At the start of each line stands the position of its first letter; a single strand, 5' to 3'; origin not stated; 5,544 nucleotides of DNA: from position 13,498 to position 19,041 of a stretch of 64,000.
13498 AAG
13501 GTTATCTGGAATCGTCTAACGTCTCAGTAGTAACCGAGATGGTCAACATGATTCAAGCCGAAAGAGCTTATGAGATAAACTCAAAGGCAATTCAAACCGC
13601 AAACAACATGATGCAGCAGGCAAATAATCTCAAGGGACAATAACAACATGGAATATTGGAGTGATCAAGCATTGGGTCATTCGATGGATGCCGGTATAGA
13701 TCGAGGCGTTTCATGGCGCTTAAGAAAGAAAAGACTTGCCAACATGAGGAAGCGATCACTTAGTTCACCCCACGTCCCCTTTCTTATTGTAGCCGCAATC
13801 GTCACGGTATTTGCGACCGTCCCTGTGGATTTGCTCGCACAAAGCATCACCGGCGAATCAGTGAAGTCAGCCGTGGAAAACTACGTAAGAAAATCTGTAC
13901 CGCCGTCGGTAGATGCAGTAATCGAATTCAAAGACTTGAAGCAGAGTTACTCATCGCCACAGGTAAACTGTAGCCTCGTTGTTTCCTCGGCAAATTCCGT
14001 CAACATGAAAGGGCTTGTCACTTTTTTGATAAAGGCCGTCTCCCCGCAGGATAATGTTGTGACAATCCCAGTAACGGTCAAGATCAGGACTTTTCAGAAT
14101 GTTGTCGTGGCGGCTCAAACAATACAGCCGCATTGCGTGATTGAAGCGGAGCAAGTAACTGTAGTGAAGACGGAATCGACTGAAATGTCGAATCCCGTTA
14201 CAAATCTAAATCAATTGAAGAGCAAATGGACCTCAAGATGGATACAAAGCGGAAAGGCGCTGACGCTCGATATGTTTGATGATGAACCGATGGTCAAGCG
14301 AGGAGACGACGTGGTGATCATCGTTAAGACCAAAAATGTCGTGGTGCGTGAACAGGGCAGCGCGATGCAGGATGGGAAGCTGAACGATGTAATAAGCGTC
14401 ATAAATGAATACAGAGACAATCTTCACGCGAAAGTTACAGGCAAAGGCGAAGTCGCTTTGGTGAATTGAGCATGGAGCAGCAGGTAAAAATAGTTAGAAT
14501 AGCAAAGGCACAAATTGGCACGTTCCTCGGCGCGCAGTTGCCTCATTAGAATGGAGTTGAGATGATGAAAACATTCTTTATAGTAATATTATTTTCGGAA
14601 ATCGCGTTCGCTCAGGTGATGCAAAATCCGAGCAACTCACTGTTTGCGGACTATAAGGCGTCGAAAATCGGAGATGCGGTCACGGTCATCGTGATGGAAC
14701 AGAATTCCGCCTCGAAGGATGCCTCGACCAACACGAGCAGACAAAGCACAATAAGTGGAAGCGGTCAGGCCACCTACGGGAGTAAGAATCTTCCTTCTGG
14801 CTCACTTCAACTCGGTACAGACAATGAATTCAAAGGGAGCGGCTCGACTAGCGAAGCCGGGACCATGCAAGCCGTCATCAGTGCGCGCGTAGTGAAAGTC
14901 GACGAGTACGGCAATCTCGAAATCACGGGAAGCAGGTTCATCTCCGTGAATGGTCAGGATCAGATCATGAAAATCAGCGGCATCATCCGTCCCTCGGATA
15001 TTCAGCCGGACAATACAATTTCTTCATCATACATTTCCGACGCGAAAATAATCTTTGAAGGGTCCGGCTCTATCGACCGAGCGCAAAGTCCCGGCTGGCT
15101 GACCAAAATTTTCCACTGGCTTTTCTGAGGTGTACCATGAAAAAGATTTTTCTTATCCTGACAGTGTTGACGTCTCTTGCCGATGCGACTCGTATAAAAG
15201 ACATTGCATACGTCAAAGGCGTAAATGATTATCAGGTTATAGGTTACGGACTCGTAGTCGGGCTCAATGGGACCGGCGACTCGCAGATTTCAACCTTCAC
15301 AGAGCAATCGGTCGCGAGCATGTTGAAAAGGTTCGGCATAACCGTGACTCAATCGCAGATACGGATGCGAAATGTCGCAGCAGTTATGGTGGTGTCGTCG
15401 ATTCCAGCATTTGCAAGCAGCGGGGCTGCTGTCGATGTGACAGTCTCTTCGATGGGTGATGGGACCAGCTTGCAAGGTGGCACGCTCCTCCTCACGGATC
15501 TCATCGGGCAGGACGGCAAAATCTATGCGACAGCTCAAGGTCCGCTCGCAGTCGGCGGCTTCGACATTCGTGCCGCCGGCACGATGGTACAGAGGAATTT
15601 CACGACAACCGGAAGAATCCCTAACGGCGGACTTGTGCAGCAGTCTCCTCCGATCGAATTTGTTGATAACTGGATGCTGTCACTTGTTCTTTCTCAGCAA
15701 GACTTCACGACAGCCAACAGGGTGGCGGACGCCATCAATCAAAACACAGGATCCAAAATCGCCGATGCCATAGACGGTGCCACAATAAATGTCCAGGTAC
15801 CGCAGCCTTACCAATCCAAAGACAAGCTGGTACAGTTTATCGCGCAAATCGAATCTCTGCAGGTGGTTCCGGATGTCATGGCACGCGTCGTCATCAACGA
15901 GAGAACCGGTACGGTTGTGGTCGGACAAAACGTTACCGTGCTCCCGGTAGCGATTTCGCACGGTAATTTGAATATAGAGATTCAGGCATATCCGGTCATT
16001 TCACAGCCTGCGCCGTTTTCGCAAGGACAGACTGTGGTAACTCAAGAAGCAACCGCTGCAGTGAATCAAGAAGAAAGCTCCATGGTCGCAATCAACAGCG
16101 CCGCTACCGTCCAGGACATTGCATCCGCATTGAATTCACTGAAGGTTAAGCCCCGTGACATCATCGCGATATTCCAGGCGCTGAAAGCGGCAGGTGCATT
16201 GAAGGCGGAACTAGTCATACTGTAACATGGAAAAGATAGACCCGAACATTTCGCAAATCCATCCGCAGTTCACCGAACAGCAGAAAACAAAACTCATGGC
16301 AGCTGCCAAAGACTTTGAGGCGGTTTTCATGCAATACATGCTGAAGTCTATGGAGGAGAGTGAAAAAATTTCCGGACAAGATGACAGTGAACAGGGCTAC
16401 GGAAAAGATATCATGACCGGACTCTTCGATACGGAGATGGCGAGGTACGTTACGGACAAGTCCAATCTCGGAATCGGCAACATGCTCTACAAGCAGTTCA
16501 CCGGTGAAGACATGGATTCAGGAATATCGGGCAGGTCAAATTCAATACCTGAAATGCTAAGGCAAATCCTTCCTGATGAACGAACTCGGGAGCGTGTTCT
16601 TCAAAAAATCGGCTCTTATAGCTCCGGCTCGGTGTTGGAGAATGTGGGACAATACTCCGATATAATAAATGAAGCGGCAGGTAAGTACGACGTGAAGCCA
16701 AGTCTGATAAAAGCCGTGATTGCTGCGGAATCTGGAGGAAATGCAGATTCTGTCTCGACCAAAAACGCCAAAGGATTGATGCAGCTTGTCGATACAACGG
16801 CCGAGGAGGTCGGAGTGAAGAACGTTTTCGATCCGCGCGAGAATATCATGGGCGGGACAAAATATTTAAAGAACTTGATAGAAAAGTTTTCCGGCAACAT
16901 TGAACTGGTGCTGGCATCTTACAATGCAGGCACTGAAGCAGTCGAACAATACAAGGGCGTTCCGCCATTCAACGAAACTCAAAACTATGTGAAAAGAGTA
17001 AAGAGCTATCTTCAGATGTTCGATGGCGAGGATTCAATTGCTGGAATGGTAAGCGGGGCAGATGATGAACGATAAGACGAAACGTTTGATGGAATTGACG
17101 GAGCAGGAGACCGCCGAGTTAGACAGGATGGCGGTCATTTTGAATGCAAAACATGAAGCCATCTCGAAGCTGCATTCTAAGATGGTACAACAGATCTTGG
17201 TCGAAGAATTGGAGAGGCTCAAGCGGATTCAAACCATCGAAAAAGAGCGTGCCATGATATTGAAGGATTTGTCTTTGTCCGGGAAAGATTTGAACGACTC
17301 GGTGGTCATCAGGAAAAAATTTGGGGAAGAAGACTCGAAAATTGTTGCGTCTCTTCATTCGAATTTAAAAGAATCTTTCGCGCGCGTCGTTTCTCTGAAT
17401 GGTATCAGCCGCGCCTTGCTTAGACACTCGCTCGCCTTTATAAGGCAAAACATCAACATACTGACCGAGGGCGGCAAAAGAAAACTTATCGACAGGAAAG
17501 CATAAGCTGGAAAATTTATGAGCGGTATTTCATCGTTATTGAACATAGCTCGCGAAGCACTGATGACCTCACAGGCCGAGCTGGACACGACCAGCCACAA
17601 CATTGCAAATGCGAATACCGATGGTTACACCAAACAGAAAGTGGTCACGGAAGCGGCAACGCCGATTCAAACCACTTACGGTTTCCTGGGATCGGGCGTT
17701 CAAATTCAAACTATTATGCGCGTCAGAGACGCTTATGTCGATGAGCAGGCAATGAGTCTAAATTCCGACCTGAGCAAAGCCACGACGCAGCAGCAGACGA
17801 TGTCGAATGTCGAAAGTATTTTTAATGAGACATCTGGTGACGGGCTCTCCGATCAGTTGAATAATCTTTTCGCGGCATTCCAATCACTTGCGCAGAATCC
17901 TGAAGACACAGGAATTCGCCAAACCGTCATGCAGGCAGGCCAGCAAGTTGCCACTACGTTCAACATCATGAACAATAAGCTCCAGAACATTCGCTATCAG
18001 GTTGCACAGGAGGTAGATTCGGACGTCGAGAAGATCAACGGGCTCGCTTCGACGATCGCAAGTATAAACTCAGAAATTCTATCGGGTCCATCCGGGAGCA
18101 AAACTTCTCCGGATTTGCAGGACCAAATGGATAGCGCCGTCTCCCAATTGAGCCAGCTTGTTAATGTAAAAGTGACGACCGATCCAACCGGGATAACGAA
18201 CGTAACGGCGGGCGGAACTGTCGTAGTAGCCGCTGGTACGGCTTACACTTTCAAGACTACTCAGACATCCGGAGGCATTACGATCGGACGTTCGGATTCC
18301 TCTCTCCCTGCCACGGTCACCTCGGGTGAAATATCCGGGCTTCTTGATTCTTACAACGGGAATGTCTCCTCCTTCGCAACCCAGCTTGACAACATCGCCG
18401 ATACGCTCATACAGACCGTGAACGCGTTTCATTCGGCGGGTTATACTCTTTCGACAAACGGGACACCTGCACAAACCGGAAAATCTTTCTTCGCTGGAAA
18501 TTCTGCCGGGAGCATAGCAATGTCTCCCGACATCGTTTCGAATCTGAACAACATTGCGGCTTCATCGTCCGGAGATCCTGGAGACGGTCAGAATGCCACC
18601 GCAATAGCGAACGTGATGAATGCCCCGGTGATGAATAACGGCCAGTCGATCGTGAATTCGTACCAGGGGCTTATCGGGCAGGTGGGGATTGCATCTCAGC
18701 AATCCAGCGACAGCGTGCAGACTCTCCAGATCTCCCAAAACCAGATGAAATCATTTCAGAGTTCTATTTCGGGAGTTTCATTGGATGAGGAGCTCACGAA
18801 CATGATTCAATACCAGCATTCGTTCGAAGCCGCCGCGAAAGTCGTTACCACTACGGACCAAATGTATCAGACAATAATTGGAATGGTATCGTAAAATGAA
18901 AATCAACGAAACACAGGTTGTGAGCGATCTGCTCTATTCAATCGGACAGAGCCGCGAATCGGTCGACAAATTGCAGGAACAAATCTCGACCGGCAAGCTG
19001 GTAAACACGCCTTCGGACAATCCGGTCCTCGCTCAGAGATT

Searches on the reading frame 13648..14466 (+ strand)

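Call 13: search_protein_families(library=pfam, proteins=[window:13648-14466:+], max_evalue=0.01)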
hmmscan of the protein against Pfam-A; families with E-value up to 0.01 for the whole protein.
window:13648-14466:+ (273 aa): 1 family
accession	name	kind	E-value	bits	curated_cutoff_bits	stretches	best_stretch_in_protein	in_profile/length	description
PF13144.11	ChapFlgA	-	2.5e-21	76.4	23.8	1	151-270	2-121/122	Chaperone for flagella basal body P-ring formation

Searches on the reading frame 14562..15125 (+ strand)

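Call 13: search_protein_families(library=pfam, proteins=[window:14562-15125:+], max_evalue=0.01)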
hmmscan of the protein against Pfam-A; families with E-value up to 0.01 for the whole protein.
window:14562-15125:+ (188 aa): 1 family
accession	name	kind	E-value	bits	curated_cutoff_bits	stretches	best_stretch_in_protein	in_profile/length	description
PF02107.21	FlgH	-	2.9e-50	170.7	27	1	23-187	11-170/172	Flagellar L-ring protein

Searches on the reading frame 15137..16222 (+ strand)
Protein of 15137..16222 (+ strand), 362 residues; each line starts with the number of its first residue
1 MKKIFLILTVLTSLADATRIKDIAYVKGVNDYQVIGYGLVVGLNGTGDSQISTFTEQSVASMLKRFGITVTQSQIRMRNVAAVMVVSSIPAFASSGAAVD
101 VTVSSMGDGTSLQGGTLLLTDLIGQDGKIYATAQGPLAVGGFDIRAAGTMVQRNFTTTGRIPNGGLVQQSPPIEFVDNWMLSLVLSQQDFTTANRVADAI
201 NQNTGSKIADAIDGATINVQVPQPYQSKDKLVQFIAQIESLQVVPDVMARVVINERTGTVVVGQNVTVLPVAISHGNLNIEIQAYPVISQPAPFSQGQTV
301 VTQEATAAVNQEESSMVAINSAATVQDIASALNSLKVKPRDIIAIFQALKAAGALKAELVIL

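Call 13: search_protein_families(library=pfam, proteins=[window:15137-16222:+], max_evalue=0.01)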
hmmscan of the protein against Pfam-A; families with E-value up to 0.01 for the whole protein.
window:15137-16222:+ (362 aa): 1 family
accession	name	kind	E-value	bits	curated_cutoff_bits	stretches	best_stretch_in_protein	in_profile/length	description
PF02119.21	FlgI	-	3.5e-130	434.3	25.3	1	19-361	1-343/343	Flagellar P-ring protein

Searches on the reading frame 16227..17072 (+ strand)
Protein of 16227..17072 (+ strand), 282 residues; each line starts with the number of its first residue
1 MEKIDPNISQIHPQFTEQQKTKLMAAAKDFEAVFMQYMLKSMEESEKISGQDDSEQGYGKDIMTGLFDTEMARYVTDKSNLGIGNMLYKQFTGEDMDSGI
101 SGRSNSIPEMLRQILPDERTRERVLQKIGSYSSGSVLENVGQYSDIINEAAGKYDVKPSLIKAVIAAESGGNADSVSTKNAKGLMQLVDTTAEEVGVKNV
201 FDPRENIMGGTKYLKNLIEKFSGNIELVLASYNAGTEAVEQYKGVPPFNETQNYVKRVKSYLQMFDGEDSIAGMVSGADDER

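Call 13: search_protein_families(library=pfam, proteins=[window:16227-17072:+], max_evalue=0.01)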
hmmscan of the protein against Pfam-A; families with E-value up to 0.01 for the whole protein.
window:16227-17072:+ (282 aa): 2 families
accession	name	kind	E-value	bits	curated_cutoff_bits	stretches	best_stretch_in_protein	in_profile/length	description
PF01464.25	SLT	-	4.5e-28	97.6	21.3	1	146-253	2-115/117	Transglycosylase SLT domain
PF10135.14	Rod-binding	-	3.3e-06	28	25.1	1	40-90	1-51/51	Rod binding protein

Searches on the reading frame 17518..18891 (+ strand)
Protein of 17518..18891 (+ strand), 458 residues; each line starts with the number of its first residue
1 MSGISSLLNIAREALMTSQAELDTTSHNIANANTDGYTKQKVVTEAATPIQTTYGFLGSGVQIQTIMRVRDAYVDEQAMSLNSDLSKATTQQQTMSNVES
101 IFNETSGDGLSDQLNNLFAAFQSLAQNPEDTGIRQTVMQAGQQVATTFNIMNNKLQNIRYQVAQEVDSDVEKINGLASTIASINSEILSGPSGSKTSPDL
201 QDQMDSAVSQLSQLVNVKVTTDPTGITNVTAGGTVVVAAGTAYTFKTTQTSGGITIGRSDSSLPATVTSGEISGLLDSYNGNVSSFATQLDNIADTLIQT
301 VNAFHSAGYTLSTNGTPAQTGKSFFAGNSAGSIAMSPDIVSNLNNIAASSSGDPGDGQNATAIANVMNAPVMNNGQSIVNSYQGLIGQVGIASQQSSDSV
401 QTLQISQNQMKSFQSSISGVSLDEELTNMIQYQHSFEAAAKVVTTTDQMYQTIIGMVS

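Call 13: search_protein_families(library=pfam, proteins=[window:17518-18891:+], max_evalue=0.01)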
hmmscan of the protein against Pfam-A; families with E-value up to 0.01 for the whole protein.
window:17518-18891:+ (458 aa): 3 families
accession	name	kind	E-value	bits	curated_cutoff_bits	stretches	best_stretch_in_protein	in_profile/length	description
PF22638.1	FlgK_D1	-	3e-53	181.2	28.6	1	95-325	1-233/233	Flagellar hook-associated protein FlgK helical domain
PF06429.18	Flg_bbr_C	-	1.4e-14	53.8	23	1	417-455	7-45/46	Flagellar basal body rod FlgEFG protein C-terminal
PF00460.25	Flg_bb_rod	-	4e-09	36.7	20.7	1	8-38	1-31/31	Flagella basal body rod protein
